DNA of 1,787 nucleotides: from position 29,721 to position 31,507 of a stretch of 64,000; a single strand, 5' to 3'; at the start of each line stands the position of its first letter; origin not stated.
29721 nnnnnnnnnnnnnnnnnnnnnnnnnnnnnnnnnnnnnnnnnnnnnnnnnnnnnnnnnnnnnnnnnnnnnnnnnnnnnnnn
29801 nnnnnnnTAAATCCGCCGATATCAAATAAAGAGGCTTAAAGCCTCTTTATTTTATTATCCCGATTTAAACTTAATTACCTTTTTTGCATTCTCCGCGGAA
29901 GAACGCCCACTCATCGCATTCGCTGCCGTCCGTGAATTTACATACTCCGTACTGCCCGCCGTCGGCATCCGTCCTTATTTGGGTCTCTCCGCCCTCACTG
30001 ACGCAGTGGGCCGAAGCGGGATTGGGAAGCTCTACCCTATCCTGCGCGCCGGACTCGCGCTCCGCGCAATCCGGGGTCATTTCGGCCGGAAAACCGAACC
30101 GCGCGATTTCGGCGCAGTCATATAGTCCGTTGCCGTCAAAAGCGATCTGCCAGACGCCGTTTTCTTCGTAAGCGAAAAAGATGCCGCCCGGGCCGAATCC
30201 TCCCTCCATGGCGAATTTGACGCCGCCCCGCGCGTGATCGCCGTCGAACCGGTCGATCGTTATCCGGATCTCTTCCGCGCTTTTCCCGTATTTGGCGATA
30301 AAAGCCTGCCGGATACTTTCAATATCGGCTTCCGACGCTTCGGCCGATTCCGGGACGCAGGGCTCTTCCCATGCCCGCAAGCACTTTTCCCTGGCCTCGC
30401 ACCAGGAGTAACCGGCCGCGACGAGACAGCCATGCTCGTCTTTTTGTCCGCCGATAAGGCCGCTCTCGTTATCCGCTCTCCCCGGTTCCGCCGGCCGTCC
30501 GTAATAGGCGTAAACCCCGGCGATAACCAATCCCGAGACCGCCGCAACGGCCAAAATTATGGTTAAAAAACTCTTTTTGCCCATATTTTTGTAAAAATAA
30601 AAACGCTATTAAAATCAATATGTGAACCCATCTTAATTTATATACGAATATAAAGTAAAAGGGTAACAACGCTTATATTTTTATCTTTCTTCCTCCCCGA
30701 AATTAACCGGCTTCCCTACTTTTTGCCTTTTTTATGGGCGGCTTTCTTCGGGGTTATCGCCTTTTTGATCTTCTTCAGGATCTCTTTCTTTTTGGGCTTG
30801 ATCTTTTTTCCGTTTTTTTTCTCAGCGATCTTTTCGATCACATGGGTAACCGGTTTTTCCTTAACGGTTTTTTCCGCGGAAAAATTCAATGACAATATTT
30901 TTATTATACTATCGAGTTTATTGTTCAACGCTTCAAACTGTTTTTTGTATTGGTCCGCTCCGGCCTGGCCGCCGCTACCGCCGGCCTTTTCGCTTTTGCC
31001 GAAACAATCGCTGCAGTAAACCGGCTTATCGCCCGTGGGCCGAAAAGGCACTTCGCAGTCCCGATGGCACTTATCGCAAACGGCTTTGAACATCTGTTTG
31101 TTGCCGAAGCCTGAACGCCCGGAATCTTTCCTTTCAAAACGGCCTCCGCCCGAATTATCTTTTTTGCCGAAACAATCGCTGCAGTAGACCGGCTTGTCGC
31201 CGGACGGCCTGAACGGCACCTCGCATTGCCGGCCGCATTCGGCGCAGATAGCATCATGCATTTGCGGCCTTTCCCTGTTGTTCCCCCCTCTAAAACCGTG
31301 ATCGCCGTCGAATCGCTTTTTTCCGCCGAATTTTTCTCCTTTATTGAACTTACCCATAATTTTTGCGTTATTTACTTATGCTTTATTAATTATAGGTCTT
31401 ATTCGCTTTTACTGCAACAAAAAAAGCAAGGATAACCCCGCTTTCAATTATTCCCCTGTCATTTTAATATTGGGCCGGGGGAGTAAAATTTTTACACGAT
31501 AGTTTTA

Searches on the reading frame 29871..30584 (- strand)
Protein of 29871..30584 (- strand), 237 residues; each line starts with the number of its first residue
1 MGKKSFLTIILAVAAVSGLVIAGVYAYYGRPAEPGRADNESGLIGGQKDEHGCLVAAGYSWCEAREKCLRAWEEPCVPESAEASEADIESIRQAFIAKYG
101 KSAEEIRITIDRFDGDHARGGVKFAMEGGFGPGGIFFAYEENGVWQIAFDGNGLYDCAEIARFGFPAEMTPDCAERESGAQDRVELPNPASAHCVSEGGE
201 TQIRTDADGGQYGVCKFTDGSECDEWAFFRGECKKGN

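Call 16: search_protein_families(library=pfam, proteins=[window:29871-30584:-], max_evalue=0.01)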
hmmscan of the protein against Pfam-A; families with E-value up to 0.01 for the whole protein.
window:29871-30584:- (237 aa): 1 family
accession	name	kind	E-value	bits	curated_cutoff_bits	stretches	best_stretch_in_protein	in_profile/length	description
PF03891.20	DUF333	-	8.8e-21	74.4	25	1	186-232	2-47/47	Domain of unknown function (DUF333)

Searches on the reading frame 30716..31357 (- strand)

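Call 16: search_protein_families(library=pfam, proteins=[window:30716-31357:-], max_evalue=0.01)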
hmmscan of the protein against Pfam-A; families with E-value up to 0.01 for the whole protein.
window:30716-31357:- (213 aa): 2 families
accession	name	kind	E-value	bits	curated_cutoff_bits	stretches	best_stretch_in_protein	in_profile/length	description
PF23477.1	zf_Tbcl_2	-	6.1e-34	115.9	27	2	32-66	2-36/37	Probable treble clef zinc finger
PF17265.7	DUF5331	-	0.006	16.7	27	1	139-182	65-108/113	Family of unknown function (DUF5331)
